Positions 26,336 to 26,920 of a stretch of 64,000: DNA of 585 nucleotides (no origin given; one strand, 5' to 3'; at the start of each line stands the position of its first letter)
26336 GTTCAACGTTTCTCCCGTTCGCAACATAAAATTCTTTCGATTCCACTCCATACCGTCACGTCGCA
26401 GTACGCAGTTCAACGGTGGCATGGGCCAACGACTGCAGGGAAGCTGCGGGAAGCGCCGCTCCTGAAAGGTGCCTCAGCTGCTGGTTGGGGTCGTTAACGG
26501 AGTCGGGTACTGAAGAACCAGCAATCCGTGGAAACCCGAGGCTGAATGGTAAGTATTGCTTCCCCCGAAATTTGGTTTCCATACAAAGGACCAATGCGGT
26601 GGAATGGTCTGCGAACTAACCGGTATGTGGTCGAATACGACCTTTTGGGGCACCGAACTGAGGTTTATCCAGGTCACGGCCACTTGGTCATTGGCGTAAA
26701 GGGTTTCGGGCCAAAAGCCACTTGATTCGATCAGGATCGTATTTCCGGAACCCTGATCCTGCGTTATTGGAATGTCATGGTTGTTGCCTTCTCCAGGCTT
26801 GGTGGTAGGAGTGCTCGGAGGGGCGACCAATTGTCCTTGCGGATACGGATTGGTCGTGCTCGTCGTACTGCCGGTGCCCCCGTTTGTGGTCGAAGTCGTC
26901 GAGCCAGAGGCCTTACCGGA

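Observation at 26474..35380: Extended pst operon: pstCAB followed by two C-terminally anchored PstS-family proteins, the sortase-like gene and a lipoprotein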

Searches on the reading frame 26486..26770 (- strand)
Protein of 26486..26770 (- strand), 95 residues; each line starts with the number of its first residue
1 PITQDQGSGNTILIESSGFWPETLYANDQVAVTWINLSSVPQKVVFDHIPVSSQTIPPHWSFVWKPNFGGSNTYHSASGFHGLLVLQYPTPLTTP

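Call 48: search_solved_structures(query=A3, max_evalue=10, show_alignments=2)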
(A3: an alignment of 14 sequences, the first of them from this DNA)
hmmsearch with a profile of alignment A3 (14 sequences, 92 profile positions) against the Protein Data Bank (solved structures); distinct sequences matched with E-value up to 10: 41.
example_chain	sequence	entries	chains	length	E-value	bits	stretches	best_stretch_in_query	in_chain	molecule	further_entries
9cck_A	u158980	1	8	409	1.1e-07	35.2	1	21-75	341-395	Copper-containing nitrite reductase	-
6xi1_AAA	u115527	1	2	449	0.00018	24.9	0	50-87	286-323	Flagellin hook IN motif family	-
2plt_A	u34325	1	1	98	0.0003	24.1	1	18-86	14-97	PLASTOCYANIN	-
6yez_P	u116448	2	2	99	0.00063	23.1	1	18-50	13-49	Plastocyanin, chloroplastic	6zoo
7zqe_M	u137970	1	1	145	0.001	22.4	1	18-84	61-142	Plastocyanin, chloroplastic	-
5fc9_A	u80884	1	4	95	0.0038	20.6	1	19-75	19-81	Blue (Type 1) copper domain protein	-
3ply_A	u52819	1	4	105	0.006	20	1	20-81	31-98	Amicyanin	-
1oow_A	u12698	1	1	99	0.0063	19.9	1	17-55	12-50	Plastocyanin, chloroplast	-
8prj_A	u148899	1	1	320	0.0063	19.9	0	55-87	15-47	v31Bagel8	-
9pcy_A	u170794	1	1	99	0.009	19.4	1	19-74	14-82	PLASTOCYANIN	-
1ag6_A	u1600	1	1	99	0.013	18.9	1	18-55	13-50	PLASTOCYANIN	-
1ylb_B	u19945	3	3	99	0.013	18.9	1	18-55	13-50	Plastocyanin, chloroplast | PLASTOCYANIN | Plastocyanin, chloroplastic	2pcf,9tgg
1bxu_A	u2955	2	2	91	0.015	18.7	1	18-86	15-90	PLASTOCYANIN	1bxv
2qdv_A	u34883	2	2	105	0.018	18.5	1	20-77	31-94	Amicyanin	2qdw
1sf3_A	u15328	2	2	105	0.018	18.4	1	20-78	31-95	Amicyanin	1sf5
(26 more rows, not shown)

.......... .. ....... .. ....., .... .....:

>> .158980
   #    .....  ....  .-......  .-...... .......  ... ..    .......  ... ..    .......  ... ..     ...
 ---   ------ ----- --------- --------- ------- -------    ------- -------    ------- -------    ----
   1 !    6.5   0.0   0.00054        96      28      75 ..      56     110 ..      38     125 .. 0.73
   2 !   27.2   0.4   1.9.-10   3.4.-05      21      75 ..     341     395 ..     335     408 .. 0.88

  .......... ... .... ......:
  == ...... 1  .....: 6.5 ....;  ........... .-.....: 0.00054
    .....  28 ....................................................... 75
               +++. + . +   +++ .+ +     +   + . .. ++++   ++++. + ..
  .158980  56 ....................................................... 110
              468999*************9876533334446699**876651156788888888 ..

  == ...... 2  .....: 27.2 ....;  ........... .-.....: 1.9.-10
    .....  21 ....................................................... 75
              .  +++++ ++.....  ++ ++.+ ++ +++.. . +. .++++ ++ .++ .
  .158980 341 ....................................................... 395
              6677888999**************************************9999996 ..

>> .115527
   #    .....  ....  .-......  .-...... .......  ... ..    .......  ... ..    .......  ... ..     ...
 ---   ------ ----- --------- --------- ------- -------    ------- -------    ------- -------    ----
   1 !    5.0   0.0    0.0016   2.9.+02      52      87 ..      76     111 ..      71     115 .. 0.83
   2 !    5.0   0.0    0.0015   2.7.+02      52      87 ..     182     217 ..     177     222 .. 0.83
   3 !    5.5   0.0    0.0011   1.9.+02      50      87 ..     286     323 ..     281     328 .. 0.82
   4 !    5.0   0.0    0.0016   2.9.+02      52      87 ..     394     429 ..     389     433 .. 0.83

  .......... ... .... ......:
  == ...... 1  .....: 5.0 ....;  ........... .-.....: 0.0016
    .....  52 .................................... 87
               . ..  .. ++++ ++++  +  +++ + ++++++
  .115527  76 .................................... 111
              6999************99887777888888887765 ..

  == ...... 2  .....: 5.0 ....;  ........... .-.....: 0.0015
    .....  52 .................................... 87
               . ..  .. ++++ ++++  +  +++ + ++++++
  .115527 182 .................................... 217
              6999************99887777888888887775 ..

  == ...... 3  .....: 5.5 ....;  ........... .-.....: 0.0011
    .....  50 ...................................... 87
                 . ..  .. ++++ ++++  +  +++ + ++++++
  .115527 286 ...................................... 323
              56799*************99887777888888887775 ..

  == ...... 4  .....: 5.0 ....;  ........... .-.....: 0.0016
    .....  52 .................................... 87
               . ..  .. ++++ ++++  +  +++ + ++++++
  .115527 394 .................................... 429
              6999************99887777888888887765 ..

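Call 49: search_protein_families(library=pfam, alignment_id=A3, max_evalue=10)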
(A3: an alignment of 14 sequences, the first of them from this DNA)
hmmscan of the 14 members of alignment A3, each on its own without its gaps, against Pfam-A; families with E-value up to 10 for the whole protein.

A. member 1, seq(95 aa): 0 families

B. families by the number of members that match (of 14 scanned): 1 family
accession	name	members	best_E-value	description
PF14477.11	Mso1_C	1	0.15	Mso1, membrane-polarising domain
